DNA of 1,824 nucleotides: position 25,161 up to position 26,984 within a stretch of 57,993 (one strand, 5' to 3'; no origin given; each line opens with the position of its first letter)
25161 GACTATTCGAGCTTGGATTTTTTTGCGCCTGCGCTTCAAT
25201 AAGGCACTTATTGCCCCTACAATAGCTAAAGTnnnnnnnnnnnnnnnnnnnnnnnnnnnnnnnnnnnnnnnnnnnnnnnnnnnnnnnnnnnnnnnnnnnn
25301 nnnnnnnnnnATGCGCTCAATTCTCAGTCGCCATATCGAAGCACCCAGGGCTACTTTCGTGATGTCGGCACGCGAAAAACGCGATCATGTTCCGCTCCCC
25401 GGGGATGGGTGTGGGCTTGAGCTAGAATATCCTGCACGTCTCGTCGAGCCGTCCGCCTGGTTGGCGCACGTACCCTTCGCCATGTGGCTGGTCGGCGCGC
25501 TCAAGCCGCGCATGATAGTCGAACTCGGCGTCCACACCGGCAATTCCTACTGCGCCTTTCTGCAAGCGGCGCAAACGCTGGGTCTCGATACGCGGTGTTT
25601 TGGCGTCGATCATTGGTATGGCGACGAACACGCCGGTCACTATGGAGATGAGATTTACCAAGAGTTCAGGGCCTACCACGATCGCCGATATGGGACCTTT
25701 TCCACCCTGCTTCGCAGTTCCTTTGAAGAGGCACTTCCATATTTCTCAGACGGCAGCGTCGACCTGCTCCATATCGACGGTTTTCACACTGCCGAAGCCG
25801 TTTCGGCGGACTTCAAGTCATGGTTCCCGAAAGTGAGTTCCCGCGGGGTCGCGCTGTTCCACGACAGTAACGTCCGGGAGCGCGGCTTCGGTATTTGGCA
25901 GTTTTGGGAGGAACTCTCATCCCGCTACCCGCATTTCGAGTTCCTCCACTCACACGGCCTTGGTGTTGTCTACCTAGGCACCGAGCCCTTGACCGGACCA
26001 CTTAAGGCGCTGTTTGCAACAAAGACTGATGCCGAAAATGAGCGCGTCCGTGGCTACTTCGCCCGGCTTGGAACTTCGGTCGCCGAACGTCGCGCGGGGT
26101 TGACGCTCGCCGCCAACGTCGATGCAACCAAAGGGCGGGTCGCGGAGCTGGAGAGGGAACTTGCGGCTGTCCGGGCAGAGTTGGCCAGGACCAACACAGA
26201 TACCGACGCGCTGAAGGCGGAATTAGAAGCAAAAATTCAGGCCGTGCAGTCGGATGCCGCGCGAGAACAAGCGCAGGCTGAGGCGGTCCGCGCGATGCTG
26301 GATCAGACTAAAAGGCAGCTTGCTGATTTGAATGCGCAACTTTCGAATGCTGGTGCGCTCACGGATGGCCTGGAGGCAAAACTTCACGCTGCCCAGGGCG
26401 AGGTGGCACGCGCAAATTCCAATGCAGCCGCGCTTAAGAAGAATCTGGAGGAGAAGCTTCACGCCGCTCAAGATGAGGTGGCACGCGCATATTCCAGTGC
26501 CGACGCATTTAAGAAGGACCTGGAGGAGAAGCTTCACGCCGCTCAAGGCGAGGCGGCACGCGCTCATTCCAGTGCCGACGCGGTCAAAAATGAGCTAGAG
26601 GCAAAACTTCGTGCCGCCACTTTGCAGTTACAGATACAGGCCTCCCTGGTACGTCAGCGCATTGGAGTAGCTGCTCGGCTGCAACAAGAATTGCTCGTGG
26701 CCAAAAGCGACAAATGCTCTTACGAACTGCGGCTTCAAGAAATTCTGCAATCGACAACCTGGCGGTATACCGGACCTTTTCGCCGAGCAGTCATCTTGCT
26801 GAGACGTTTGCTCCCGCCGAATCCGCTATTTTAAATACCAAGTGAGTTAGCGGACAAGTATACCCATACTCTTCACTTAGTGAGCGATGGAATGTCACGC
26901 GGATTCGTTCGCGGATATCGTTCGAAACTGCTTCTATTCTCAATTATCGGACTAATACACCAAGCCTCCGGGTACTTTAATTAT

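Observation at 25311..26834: Methyltransferase fused to a long repeat-built coiled coil: candidate O-chain terminator and molecular ruler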

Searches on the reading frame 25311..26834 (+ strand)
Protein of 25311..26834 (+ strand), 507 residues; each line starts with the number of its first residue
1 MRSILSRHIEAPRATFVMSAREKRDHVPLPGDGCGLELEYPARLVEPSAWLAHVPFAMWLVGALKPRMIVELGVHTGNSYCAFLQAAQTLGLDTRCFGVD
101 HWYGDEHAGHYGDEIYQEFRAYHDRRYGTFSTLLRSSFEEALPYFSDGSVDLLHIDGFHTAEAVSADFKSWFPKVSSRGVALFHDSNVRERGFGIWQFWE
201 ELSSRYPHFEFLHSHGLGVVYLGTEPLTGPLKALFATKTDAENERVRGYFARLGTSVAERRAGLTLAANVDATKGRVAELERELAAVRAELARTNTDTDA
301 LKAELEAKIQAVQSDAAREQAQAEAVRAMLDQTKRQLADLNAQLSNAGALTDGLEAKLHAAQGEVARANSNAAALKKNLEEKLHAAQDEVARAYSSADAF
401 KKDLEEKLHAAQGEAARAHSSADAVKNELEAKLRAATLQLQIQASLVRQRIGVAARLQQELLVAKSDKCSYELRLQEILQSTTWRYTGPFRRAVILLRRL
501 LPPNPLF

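Call 5: search_protein_families(library=pfam, proteins=[window:25311-26834:+], max_evalue=1)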
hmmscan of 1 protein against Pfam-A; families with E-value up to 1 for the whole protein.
window:25311-26834:+ (507 aa): 21 families
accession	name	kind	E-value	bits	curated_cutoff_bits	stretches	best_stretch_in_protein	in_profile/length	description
PF13578.12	Methyltransf_24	-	7.8e-24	85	26.3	1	70-185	1-104/105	Methyltransferase domain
PF00038.26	Filament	-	4.5e-05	23.7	40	1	268-393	156-282/313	Intermediate filament protein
PF05010.19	TACC_C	-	0.00012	22.3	29.9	1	269-444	9-180/201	Transforming acidic coiled-coil-containing protein (TACC), C-terminal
PF11559.13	ADIP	-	0.0013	19.3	34.3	1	302-389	54-141/151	Afadin- and alpha -actinin-Binding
PF15905.10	HMMR_N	-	0.0063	16.5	30.1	1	271-432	149-320/330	Hyaluronan mediated motility receptor N-terminal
PF09486.15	HrpB7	-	0.0088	16.9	29.7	1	322-456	2-135/157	Bacterial type III secretion protein (HrpB7)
PF10241.14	KxDL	-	0.014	16.1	27.2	1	287-346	21-80/86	Uncharacterized conserved protein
PF13166.12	AAA_13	-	0.014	14.6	36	1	230-436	272-473/713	AAA domain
PF07889.17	DUF1664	-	0.026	15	34.6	1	280-360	39-119/124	Protein of unknown function (DUF1664)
PF06103.16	DUF948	-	0.04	14.5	37.2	1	266-314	24-72/89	Bacterial protein of unknown function (DUF948)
PF25610.1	HR1_TOCA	-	0.087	13.6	27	1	303-370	16-88/90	TOCA family HR1 domain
PF10473.14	CENP-F_leu_zip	-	0.12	12.9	34.5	1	271-403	20-134/140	Leucine-rich repeats of kinetochore protein Cenp-F/LEK1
PF04108.17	ATG17_like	-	0.12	12.3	43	1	321-385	21-85/355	Autophagy protein ATG17-like domain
PF15294.11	Leu_zip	-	0.27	11.2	28.2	0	276-347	169-238/275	Leucine zipper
PF06785.16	UPF0242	-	0.38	11.2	33.5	1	265-344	101-180/194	Uncharacterised protein family (UPF0242) N-terminus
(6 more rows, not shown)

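Call 6: search_protein_families(library=ncbifam, proteins=[window:25311-26834:+], max_evalue=1)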
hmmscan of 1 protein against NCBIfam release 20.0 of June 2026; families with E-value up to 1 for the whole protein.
window:25311-26834:+ (507 aa): 18 families
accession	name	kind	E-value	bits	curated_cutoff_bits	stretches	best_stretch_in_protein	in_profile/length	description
TIGR02168.1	SMC_prok_B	equivalog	1.5e-06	26.3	567.35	1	265-482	334-552/1181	chromosome segregation protein SMC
TIGR04523.1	Mplasa_alph_rch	subfamily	1.5e-05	23.1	270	1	270-447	330-508/745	helix-rich protein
NF045487.1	ASRP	equivalog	0.00033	19.4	300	1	267-399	155-287/593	archaea-specific SMC-related protein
TIGR02169.1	SMC_prok_A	equivalog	0.00048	17.9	729.4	1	270-448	282-459/1165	chromosome segregation protein SMC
NF038350.1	taxis_HmpF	equivalog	0.0015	16.9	200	1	280-461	119-304/553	pilus motility taxis protein HmpF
NF006072.0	PRK08217.1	subfamily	0.0044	16.9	298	1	273-366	14-107/253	3-ketoacyl-(acyl-carrier-protein) reductase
NF058675.1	RcGTA_tape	equivalog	0.02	14.7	220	1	330-401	7-79/220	RcGTA-type gene transfer agent tail tape measure protein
NF002572.0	PRK02224.1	equivalog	0.022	13.1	1087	1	265-430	255-443/888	DNA double-strand break repair ATPase Rad50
NF003034.1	PRK03918.1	equivalog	0.022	12.7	700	1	301-431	201-332/878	DNA double-strand break repair ATPase Rad50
NF041034.1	Rad50_Sulf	equivalog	0.035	11.9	1000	1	237-388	559-704/872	DNA double-strand break repair ATPase Rad50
NF033930.1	pneumo_PspA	exception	0.04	12.6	850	1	279-431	101-355/659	pneumococcal surface protein A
NF003327.0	PRK04338.1-1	equivalog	0.051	12.4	568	1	354-437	284-368/373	tRNA (guanine(26)-N(2))-dimethyltransferase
NF041035.1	Rad50_Halo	equivalog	0.057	11.7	1000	1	259-459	248-450/883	DNA double-strand break repair ATPase Rad50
NF051436.1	NheA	equivalog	0.11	11.4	500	1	308-447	75-218/385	non-hemolytic enterotoxin subunit A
NF040877.1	SE1832_fam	equivalog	0.22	11.5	45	0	271-295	24-48/51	SE1832 family protein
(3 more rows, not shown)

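Call 7: find_homologous_proteins(query=window:25311-26834:+, max_evalue=0.00001)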
Query window:25311-26834:+ (507 aa): 525 proteins with E <= 0.00001 among 8000 candidates; the best 120 are listed.
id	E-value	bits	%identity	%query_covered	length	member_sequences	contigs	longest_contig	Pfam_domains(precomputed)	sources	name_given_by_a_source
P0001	0.0e+0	1062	98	97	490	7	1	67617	PF00038.27,PF23649.2,PF13578.13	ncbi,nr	ncbi:MAG: hypothetical protein QOF19_2902 [Alphaproteobacteria bacterium]|nr:hypothetical protein [A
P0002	3.8e-266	902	93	89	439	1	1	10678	PF13578.13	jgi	jgi:predicted nucleic acid-binding Zn-ribbon protein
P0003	3.8e-241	819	84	89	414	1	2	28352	PF13578.13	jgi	jgi:hypothetical protein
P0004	2.2e-238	810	74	96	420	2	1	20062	PF13578.13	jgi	jgi:hypothetical protein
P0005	8.3e-226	769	74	96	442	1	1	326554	PF13578.13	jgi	jgi:hypothetical protein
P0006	4.4e-170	585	57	98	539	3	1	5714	PF13578.13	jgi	jgi:hypothetical protein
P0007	3.1e-161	556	58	96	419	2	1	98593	PF13578.13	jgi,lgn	jgi:hypothetical protein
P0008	4.0e-160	552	54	97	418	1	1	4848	PF13578.13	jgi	jgi:hypothetical protein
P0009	2.7e-159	550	55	95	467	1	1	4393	PF13578.13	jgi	jgi:hypothetical protein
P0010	3.0e-157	543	52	95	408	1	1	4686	PF13578.13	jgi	jgi:hypothetical protein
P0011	7.1e-157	542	52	98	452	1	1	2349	PF13578.13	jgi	jgi:Methyltransferase domain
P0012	2.1e-156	540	54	95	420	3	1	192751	PF13578.13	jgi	jgi:hypothetical protein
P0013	2.4e-156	540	52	97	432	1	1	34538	PF13578.13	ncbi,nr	ncbi:MAG: hypothetical protein QOJ84_3670 [Bradyrhizobium sp.]|nr:hypothetical protein [Bradyrhizobi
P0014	2.4e-156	540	52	97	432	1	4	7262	PF13578.13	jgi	jgi:hypothetical protein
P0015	2.9e-156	540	52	97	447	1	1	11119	PF13578.13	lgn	-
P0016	4.4e-156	539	61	89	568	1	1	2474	PF13578.13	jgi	jgi:hypothetical protein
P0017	1.7e-155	537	71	59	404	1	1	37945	PF13578.13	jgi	jgi:Methyltransferase domain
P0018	2.1e-155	537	53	93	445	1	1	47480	PF13578.13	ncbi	ncbi:class I SAM-dependent methyltransferase [Bradyrhizobium sp.]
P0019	3.1e-155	536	54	98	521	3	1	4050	PF13578.13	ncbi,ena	-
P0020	1.1e-154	534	56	93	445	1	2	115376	PF13578.13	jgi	jgi:hypothetical protein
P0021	1.6e-154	534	53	94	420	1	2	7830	PF13578.13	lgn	-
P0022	2.6e-154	533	54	95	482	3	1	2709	PF13578.13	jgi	jgi:hypothetical protein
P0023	2.8e-154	533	54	95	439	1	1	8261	PF13578.13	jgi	jgi:hypothetical protein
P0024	6.3e-154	532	53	95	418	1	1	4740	PF13578.13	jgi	jgi:hypothetical protein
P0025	9.9e-154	531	54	94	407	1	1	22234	PF13578.13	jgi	jgi:hypothetical protein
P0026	6.4e-153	529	51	96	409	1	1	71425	PF13578.13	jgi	jgi:hypothetical protein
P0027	1.4e-152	527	52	95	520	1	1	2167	PF13578.13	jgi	jgi:hypothetical protein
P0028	3.6e-152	526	53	95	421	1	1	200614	PF13578.13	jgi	jgi:hypothetical protein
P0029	3.0e-151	523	55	98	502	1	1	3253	PF13578.13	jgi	jgi:hypothetical protein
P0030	4.9e-151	522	67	62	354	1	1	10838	PF13578.13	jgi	jgi:O-antigen biosynthesis protein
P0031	6.8e-151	522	53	95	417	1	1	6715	PF13578.13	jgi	jgi:hypothetical protein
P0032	6.8e-151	522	51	95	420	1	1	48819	PF13578.13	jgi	jgi:hypothetical protein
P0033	9.9e-151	521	53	94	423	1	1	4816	PF13578.13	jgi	-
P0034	8.7e-150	518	51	96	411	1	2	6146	PF13578.13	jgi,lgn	jgi:hypothetical protein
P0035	6.0e-149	515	59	75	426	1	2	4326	PF13578.13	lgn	-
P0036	1.3e-146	508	52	95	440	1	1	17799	PF13578.13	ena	-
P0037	4.2e-144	499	62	69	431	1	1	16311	PF13578.13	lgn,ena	-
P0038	7.2e-141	489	61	73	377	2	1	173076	PF13578.13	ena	-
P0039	1.6e-130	455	67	57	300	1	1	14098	PF13578.13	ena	-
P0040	1.6e-129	451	60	62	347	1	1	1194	PF13578.13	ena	-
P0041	2.6e-129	451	58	65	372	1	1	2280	PF13578.13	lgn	-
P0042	6.7e-129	449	49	95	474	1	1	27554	PF13578.13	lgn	-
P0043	2.2e-125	438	61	62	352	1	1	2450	PF13578.13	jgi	jgi:Methyltransferase domain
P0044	8.5e-124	433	46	93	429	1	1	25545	PF13578.13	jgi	jgi:hypothetical protein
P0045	3.2e-123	431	64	54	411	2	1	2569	PF13578.13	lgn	-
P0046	9.3e-123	429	47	95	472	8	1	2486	PF13578.13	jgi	-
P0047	1.4e-122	429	58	62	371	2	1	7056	PF13578.13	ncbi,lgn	ncbi:MAG: class I SAM-dependent methyltransferase [Gammaproteobacteria bacterium]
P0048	9.4e-121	423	70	46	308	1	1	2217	PF13578.13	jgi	jgi:hypothetical protein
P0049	9.5e-121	423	57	62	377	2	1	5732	PF13578.13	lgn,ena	-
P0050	2.3e-120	421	67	49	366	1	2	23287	PF13578.13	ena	-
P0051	4.3e-119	417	45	94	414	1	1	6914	PF13578.13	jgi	jgi:hypothetical protein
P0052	8.1e-119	416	56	60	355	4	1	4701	PF13578.13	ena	-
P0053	3.1e-114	401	45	97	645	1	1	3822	PF23404.2,PF06818.21,PF13578.13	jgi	jgi:hypothetical protein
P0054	3.3e-114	401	48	74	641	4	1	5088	PF23649.2,PF19220.7,PF28367.1,PF13578.13,PF24161.2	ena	-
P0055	3.8e-114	401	56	62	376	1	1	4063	PF13578.13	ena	-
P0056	1.7e-113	399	53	61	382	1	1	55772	PF13578.13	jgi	jgi:hypothetical protein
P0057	8.1e-112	393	50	71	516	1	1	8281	PF13578.13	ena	-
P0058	1.1e-111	393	59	60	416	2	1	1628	PF13578.13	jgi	jgi:Methyltransferase domain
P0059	2.1e-111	392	45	85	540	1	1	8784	PF13578.13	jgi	-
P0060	6.9e-110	387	46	85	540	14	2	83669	PF13578.13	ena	-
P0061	1.1e-109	386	45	86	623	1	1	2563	PF13578.13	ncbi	-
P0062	1.3e-109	386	48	87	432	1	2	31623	PF13578.13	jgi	jgi:hypothetical protein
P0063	1.5e-109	386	44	94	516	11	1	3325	PF16515.12,PF13578.13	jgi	jgi:predicted nucleic acid-binding Zn-ribbon protein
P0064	1.8e-109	385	43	93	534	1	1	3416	PF13578.13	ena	-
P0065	4.2e-109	384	48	81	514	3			PF13578.13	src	-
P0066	1.0e-108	383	45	85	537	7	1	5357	PF13578.13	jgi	jgi:hypothetical protein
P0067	1.1e-108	383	65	46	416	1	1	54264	PF13578.13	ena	-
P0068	2.1e-108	382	46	87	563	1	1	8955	PF13578.13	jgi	jgi:hypothetical protein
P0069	6.5e-108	380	47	83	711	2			PF22829.3,PF13578.13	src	-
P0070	1.3e-107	379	60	56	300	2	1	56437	PF13578.13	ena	-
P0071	1.4e-107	379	45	86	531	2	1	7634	PF13578.13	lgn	-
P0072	1.8e-107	379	42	87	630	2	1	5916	PF13578.13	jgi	-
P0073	5.1e-107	377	51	61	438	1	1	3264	PF13578.13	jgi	jgi:O-antigen biosynthesis protein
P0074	7.5e-107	377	46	85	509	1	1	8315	PF13578.13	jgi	jgi:Methyltransferase domain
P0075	1.1e-106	376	46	79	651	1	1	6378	PF13578.13,PF24627.2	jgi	jgi:polyhydroxyalkanoate synthesis regulator phasin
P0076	1.6e-106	376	59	58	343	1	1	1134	PF13578.13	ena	-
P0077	1.7e-106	375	50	66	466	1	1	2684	PF13578.13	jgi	jgi:hypothetical protein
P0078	6.8e-106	374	44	81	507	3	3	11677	PF13578.13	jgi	jgi:hypothetical protein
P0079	4.4e-105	371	44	85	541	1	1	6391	PF13578.13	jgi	jgi:Methyltransferase domain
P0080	5.6e-105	371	42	86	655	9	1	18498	PF13578.13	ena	-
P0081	1.2e-104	369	43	89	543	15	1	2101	PF13578.13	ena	-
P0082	1.9e-104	369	46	83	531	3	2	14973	PF13578.13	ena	-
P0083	3.4e-104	368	54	61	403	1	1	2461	PF13578.13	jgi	-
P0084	3.4e-104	368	46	85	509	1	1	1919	PF13578.13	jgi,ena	-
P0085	4.0e-104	368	45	88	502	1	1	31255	PF13578.13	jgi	jgi:hypothetical protein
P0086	4.4e-104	368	45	86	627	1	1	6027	PF25541.1,PF13578.13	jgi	jgi:Methyltransferase domain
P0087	5.3e-104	367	51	67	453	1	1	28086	PF13578.13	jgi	jgi:hypothetical protein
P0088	4.2e-103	364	44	85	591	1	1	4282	PF13578.13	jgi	jgi:Methyltransferase domain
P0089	6.5e-103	364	42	87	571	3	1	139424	PF13578.13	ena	-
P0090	6.8e-103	364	45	75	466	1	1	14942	PF13578.13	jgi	jgi:predicted nucleic acid-binding Zn-ribbon protein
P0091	1.3e-102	363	58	54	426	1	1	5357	PF13578.13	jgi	jgi:hypothetical protein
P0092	2.0e-102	362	44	84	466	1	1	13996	PF13578.13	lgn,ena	-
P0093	2.6e-102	362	54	60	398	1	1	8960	PF13578.13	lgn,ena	-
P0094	3.2e-102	361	49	70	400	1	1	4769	PF13578.13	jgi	jgi:hypothetical protein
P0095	8.5e-102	360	57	54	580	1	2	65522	PF13578.13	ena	-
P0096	1.0e-101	360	57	52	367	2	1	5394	PF13578.13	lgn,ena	-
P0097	1.0e-101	360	52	61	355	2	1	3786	PF13578.13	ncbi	-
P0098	1.1e-101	360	50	71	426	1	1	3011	PF13578.13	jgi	jgi:chemotaxis protein histidine kinase CheA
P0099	1.6e-101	359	46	75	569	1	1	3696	PF19220.7,PF13578.13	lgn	-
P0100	2.1e-101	359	40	92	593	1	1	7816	PF13578.13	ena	-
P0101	2.8e-101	358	64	48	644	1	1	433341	PF13578.13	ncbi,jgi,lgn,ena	ncbi:MAG TPA: class I SAM-dependent methyltransferase [Beijerinckiaceae bacterium]|jgi:chromosome se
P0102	4.8e-101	358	49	69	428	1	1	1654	PF13578.13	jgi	jgi:Methyltransferase domain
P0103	5.5e-101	357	42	86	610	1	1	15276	PF13578.13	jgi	jgi:hypothetical protein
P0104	5.5e-101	357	52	65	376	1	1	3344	PF13578.13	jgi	jgi:hypothetical protein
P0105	7.1e-101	357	45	86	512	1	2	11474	PF13578.13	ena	-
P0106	1.1e-100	356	44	86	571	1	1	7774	PF13578.13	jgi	-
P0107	1.2e-100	356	44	86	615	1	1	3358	PF16515.12,PF13578.13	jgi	jgi:chromosome segregation ATPase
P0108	1.3e-100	356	59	53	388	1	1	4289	PF13578.13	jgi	jgi:methyltransferase family protein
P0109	1.5e-100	356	50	65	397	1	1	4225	PF13578.13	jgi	jgi:O-antigen biosynthesis protein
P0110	2.2e-100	355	40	89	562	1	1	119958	PF13578.13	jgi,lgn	jgi:chromosome segregation ATPase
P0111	5.2e-100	354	40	93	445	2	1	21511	PF13578.13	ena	-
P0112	8.0e-100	354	49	61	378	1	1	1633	PF13578.13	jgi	jgi:hypothetical protein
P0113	1.5e-99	353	45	87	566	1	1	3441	PF06818.21,PF13578.13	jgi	jgi:Methyltransferase domain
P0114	1.7e-99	352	53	57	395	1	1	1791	PF13578.13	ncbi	-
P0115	2.5e-99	352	44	86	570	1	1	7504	PF13578.13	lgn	-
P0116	3.2e-99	352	53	59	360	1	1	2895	PF13578.13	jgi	jgi:O-antigen biosynthesis protein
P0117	4.2e-99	351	64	46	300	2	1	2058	PF13578.13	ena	-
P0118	9.3e-99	350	45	85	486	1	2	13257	PF13578.13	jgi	jgi:hypothetical protein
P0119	1.4e-98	349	59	50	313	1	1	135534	PF13578.13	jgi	jgi:hypothetical protein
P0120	2.8e-98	348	45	82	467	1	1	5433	PF13578.13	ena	-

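Call 11: search_solved_structures(query=window:25362-26834:+, max_evalue=1, show_alignments=2)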
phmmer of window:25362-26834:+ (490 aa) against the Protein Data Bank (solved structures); distinct sequences matched with E-value up to 1: 14.
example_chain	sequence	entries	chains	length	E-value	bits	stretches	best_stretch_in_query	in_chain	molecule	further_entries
2bm8_A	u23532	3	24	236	0.017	17.7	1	45-84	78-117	CEPHALOSPORIN HYDROXYLASE CMCI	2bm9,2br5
2br3_A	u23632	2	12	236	0.017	17.7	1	45-84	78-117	CEPHALOSPORIN HYDROXYLASE CMCI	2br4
8gi0_F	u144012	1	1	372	0.018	17.6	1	279-383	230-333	Peroxisomal membrane protein PEX14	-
6g7d_A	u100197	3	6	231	0.042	16.4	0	135-170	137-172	Methyltransferase domain protein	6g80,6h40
9rgy_A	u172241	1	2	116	0.11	15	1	196-300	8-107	sc-apCC3-CW-0NTT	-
8jf9_A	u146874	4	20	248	0.11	15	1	254-343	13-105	3-oxoacyl-[acyl-carrier-protein] reductase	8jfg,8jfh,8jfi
8jfa_A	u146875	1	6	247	0.11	15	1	254-343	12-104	3-oxoacyl-[acyl-carrier-protein] reductase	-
6ds9_A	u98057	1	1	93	0.41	13.1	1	250-313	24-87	de novo designed three helix bundle GRa3D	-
3obv_E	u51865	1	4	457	0.47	12.9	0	303-338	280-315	Protein diaphanous homolog 1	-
6pfj_T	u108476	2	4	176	0.48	12.9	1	263-387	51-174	AmfC protein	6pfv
9e5c_0t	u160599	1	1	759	0.56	12.7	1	247-401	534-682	MOP84A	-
3o4x_E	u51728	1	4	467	0.69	12.4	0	303-338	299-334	Protein diaphanous homolog 1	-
1cpq_A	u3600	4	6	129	0.82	12.1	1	229-311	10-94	CYTOCHROME C'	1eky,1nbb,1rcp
3i00_A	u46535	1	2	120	0.95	11.9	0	252-324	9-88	Huntingtin-interacting protein 1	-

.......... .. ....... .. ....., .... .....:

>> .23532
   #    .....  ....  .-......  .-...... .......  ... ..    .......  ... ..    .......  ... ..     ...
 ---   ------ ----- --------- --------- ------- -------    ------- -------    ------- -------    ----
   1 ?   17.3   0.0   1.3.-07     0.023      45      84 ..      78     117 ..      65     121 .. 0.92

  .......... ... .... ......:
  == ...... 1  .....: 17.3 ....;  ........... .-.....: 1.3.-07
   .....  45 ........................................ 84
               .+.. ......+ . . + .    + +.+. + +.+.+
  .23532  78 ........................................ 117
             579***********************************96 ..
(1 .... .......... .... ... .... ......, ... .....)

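Call 19: find_encoding_contigs(protein=P0001, flank=10000, max_places=3)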
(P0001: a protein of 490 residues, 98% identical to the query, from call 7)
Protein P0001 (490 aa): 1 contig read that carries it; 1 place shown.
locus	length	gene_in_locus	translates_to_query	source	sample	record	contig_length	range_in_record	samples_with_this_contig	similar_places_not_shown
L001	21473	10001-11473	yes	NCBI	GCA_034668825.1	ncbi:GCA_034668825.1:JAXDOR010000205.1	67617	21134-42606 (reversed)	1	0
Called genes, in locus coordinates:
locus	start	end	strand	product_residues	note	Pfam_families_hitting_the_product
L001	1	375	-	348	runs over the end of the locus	PF03706:LPG_synthase_TM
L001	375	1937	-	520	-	PF13489:Methyltransf_23 (weak), PF13641:Glyco_tranf_2_3 (weak), PF00535:Glycos_transf_2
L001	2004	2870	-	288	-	PF02353:CMAS (weak), PF08003:Methyltransf_9, PF13489:Methyltransf_23, PF13649:Methyltransf_25, PF13847:Methyltransf_31, PF08241:Methyltransf_11, PF08242:Methyltransf_12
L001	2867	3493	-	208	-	PF00106:adh_short, PF13561:adh_short_C2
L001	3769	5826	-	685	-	-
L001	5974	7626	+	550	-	PF13231:PMT_2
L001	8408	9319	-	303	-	PF13489:Methyltransf_23, PF08241:Methyltransf_11, PF08242:Methyltransf_12, PF13649:Methyltransf_25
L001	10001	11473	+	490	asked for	PF13578:Methyltransf_24, PF23649:FKBP15 (weak), PF00038:Filament (weak)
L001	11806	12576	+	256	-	PF13229:Beta_helix (weak)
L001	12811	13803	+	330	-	PF21360:PylC-like_N, PF02655:ATP-grasp_3, PF15632:ATPgrasp_Ter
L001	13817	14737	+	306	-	PF01073:3Beta_HSD, PF01370:Epimerase, PF02719:Polysacc_synt_2 (faint), PF04321:RmlD_sub_bind, PF05368:NmrA (weak), PF13460:NAD_binding_10, PF16363:GDP_Man_Dehyd, PF07993:NAD_binding_4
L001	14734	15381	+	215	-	PF00149:Metallophos, PF12850:Metallophos_2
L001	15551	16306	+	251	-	PF05711:TylF (weak)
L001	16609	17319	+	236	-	PF04765:TOD1_MUCI70 (weak)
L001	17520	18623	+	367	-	PF01041:DegT_DnrJ_EryC1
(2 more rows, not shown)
